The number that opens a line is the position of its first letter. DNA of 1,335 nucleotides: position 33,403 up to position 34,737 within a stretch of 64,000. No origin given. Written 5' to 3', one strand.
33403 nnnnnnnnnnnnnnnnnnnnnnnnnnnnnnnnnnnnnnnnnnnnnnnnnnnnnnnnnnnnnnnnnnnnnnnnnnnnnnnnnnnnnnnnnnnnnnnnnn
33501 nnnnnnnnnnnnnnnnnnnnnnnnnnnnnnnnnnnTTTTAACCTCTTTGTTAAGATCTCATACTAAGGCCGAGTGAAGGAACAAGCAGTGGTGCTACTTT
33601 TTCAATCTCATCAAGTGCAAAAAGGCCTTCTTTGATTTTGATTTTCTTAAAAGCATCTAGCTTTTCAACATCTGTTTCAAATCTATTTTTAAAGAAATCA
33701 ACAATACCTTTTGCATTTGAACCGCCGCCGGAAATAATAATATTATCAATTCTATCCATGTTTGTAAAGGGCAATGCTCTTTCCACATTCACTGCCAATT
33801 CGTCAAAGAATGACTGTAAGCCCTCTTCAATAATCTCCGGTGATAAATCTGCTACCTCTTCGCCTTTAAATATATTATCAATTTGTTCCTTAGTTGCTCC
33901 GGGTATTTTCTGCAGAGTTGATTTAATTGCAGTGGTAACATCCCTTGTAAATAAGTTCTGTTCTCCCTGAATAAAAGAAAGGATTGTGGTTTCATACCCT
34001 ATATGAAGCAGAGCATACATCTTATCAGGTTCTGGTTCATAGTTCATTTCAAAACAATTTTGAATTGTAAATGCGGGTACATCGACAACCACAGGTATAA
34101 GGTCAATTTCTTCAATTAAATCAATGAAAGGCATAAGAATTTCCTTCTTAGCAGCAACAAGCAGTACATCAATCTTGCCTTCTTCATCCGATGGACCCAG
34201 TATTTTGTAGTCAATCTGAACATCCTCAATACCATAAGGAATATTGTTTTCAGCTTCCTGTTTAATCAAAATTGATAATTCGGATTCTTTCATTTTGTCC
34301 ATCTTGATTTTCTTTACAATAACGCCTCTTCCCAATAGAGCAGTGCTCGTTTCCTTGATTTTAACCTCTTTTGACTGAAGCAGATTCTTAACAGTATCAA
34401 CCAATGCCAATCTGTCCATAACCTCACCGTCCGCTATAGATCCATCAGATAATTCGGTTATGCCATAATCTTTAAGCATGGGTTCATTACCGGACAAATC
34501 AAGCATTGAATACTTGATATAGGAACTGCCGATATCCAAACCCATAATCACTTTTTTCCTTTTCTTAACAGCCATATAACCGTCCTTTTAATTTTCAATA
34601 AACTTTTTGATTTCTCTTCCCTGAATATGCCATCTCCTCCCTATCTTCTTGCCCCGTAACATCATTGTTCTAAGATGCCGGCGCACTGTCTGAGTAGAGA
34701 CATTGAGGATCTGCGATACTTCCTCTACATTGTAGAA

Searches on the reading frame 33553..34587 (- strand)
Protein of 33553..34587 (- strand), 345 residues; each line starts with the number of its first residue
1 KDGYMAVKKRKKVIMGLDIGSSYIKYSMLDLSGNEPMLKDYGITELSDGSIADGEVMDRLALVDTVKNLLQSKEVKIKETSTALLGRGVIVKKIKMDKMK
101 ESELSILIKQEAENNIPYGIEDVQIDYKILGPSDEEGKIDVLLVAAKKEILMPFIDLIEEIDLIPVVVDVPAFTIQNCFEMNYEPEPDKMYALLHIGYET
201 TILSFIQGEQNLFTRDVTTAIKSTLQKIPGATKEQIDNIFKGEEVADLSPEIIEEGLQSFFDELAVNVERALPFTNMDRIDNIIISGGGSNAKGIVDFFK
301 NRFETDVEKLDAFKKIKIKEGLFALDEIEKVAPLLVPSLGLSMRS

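Call 75: search_protein_families(library=pfam, proteins=[window:33553-34587:-], max_evalue=0.000001)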
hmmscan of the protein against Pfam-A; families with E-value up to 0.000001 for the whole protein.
window:33553-34587:- (345 aa): 1 family
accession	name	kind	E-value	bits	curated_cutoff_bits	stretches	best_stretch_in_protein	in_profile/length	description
PF11104.14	PilM_2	-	2.7e-47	161.8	27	1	16-345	1-339/340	Type IV pilus assembly protein PilM;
